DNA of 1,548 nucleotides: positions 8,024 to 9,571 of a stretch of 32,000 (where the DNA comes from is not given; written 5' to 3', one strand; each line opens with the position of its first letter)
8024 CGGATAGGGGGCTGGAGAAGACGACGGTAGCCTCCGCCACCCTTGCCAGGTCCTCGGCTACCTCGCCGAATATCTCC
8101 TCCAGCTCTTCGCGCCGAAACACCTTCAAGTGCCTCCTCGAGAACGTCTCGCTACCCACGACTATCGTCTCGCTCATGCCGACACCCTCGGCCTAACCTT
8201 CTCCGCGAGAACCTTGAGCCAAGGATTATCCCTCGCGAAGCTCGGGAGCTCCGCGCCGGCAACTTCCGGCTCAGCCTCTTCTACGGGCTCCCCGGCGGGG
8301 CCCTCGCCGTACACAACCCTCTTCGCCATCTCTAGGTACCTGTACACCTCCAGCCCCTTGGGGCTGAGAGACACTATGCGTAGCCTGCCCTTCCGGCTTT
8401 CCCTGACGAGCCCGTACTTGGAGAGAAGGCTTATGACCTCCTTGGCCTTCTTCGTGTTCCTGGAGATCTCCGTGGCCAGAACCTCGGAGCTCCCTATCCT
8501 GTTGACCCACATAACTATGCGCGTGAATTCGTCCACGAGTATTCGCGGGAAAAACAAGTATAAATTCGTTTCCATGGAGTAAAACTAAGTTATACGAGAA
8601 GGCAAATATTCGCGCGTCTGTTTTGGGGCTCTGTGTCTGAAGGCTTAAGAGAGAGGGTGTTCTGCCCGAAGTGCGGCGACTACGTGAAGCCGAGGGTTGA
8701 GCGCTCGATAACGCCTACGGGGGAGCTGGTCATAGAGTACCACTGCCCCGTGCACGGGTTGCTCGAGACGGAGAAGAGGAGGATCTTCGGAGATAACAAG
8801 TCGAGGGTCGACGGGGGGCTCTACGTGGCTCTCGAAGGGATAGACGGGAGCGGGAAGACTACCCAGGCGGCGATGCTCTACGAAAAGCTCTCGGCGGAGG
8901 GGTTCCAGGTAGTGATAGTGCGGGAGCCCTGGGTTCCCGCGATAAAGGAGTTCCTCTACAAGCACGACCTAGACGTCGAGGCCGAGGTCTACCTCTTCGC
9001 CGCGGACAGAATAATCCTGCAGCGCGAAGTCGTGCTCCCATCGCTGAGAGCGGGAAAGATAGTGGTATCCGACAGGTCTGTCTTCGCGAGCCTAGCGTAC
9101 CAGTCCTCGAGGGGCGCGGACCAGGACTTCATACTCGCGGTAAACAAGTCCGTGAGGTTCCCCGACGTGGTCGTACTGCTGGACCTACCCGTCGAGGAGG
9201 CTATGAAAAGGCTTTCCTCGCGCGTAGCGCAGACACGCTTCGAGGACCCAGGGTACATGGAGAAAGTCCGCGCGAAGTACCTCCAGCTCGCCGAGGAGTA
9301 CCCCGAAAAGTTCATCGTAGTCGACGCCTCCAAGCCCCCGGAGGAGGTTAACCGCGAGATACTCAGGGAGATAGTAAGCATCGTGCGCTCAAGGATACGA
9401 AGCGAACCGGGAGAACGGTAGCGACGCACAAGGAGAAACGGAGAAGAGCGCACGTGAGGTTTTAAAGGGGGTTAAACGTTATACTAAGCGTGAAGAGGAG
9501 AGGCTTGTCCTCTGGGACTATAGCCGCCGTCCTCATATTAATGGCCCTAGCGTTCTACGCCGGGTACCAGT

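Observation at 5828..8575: Self-contained five-gene operon built around a second full-length RadA: wHTH, P-loop-less RecA-like protein, RadA paralog, RecB/Cas4-like nuclease, DUF4234 membrane protein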

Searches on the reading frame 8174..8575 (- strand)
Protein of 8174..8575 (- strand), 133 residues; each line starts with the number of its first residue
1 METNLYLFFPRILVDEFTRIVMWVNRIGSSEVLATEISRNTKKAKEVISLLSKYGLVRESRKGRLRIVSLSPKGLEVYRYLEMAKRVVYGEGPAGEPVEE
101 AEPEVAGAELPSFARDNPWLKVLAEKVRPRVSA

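Call 3: search_protein_families(library=pfam, proteins=[window:8174-8575:-], max_evalue=0.1)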
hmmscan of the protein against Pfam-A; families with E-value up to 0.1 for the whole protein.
window:8174-8575:- (133 aa): 2 families
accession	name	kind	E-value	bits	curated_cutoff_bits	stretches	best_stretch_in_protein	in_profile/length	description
PF25212.1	HVO_A0114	-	0.057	13.6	27.6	1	32-67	41-76/84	HVO_A0114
PF22665.2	DUF6293_C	-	0.073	14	27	1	41-79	61-99/101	DUF6293 C-terminal winged helix domain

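Call 4: search_protein_families(library=ncbifam, proteins=[window:8174-8575:-], max_evalue=0.1)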
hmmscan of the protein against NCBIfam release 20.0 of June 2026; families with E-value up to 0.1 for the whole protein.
window:8174-8575:- (133 aa): 1 family
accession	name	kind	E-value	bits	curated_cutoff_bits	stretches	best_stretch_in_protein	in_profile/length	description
NF033788.1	HTH_metalloreg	subfamily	0.07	13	55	0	49-75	47-73/77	metalloregulator ArsR/SmtB family transcription factor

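Call 46: search_protein_families(library=padloc, proteins=[window:8174-8575:-], max_evalue=0.01)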
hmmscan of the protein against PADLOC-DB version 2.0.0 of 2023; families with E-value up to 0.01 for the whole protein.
window:8174-8575:- (133 aa): 1 family
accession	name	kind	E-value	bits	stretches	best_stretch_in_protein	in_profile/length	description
PDLC01875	CARF3--CARF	-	0.00098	16.9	1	30-77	159-210/219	-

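Call 47: search_protein_families(library=phrogs, proteins=[window:8174-8575:-], max_evalue=0.01)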
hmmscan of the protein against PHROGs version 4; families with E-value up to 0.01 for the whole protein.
window:8174-8575:- (133 aa): 1 family
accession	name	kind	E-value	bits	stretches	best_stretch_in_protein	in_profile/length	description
phrog_32297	-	unknown function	6.6e-05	24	1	33-88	34-88/94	-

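Call 83: search_solved_structures(query=A4, max_evalue=10, show_alignments=0)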
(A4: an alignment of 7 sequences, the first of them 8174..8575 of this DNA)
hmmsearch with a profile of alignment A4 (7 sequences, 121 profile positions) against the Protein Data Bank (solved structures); distinct sequences matched with E-value up to 10: 28.
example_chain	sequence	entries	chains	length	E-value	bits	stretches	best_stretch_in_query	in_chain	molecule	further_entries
3f3x_A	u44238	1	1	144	0.0011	22.6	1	34-92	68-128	Transcriptional regulator, marR family, putative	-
2qvo_A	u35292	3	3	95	0.0055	20.4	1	35-77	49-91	Uncharacterized protein AF_1382 | Protein AF_1382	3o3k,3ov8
2o0m_A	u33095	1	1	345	0.0063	20.2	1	8-78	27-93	Transcriptional regulator, SorC family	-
5k5o_A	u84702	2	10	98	0.0085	19.8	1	8-80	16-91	AspA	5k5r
4rs8_A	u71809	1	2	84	0.013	19.2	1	8-78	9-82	AspA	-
2eth_A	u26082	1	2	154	0.016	18.9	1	26-88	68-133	transcriptional regulator, putative, Mar family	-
5k1y_C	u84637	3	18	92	0.02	18.5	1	8-78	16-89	AspA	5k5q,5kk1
2pg4_A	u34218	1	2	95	0.054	17.2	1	38-78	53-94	Uncharacterized protein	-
7l1i_A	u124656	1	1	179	0.055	17.1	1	8-77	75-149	MarR family multidrug resistance pump transcriptional regulator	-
3gfm_A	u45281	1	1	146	0.055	17.1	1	35-85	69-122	146aa long hypothetical transcriptional regulator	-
3gfj_A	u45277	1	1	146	0.091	16.4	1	35-85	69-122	146aa long hypothetical transcriptional regulator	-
4fht_A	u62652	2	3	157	0.18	15.4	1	32-70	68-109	PcaV transcriptional regulator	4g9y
2eb7_A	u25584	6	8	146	0.2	15.3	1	35-85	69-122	146aa long hypothetical transcriptional regulator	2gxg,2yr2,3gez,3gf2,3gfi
3f6v_A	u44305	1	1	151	0.24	15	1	36-70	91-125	Possible transcriptional regulator, ArsR family protein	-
7kua_A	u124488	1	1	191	0.25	15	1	10-80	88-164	Transcriptional regulator, MarR family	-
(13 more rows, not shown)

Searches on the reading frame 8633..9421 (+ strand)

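Call 3: search_protein_families(library=pfam, proteins=[window:8633-9421:+], max_evalue=0.1)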
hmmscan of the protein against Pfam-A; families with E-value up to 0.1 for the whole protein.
window:8633-9421:+ (262 aa): 15 families
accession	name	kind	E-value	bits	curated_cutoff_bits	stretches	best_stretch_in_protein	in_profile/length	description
PF02223.23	Thymidylate_kin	-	8.6e-44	149.9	27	1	67-243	1-185/185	Thymidylate kinase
PF13521.12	AAA_28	-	8.6e-07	29.7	27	1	65-231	2-157/164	AAA domain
PF01712.25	dNK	-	1.7e-06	28.4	27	1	66-251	2-202/203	Deoxynucleoside kinase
PF13671.12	AAA_33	-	5e-05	24.1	27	1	66-201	3-122/143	AAA domain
PF20720.3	nSTAND3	-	0.00018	21.7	27.2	1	64-98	19-53/155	Novel STAND NTPase 3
PF13207.12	AAA_17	-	0.00019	22.1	27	0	69-94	2-24/136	AAA domain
PF13238.12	AAA_18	-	0.00067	20.6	29.4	1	65-200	1-114/128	AAA domain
PF13401.12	AAA_22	-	0.01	16.6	27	0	65-99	8-42/130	AAA domain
PF00448.28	SRP54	-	0.012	15.7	22.7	1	65-96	4-35/196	SRP54-type protein, GTPase domain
PF08433.16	KTI12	-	0.012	15.5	22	1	66-111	5-49/271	Chromatin associated protein KTI12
PF01202.28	SKI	-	0.013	16.1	22.1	1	179-247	87-158/159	Shikimate kinase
PF03029.23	ATP_bind_1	-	0.018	15.3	27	1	69-117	3-49/240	Conserved hypothetical ATP binding protein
PF24883.2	NPHP3_N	-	0.05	14.2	24.8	0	65-94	25-54/164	Nephrocystin 3, N-terminal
PF13604.12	AAA_30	-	0.05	13.8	27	1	62-95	18-51/191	AAA domain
PF01583.26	APS_kinase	-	0.077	13.5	21.1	0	63-95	3-35/152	Adenylylsulphate kinase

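Call 4: search_protein_families(library=ncbifam, proteins=[window:8633-9421:+], max_evalue=0.1)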
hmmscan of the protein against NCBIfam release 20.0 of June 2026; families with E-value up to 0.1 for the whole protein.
window:8633-9421:+ (262 aa): 21 families
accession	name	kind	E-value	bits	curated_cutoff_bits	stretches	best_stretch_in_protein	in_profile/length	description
TIGR00041.1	DTMP_kinase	equivalog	8.6e-48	162.6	83.25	1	62-243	4-196/196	dTMP kinase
NF005923.0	PRK07933.1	equivalog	5.2e-12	45.6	193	1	65-246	3-210/213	dTMP kinase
NF005250.0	PRK06761.1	equivalog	0.00052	19.1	270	1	66-98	7-39/282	hypothetical protein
NF006746.0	PRK09270.1-5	subfamily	0.0018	17.2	250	0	62-96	21-55/210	nucleoside/nucleotide kinase family protein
NF010340.0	PRK13768.1-2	equivalog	0.0022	17.8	293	1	64-116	5-55/265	GTPase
NF003012.0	PRK03839.1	equivalog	0.0023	17.9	152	0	64-119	2-54/180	putative kinase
NF053655.1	CedD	equivalog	0.0059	15.3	600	1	65-96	224-255/527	DNA-translocating ATPase CedD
TIGR01351.1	adk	subfamily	0.011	15.4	168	0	172-201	102-131/212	adenylate kinase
NF006744.0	PRK09270.1-3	equivalog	0.011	15.2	281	0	175-213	149-187/213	nucleoside/nucleotide kinase family protein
TIGR00064.1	ftsY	equivalog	0.011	15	260.7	1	63-96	80-113/279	signal recognition particle-docking protein FtsY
TIGR03608.1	L_ocin_972_ABC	subfamily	0.018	14.5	254.85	1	46-84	8-46/206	putative bacteriocin export ABC transporter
NF010342.0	PRK13768.1-5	equivalog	0.02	14.8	414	1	64-119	3-56/255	GTPase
NF001381.0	PRK00279.1-3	equivalog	0.037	13.8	187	0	66-87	4-25/188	adenylate kinase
NF001385.0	PRK00279.2-3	equivalog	0.038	13.6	315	0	66-197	8-130/213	adenylate kinase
TIGR00176.1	mobB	equivalog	0.04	13.9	76.2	1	68-97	5-34/155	molybdopterin-guanine dinucleotide biosynthesis protein B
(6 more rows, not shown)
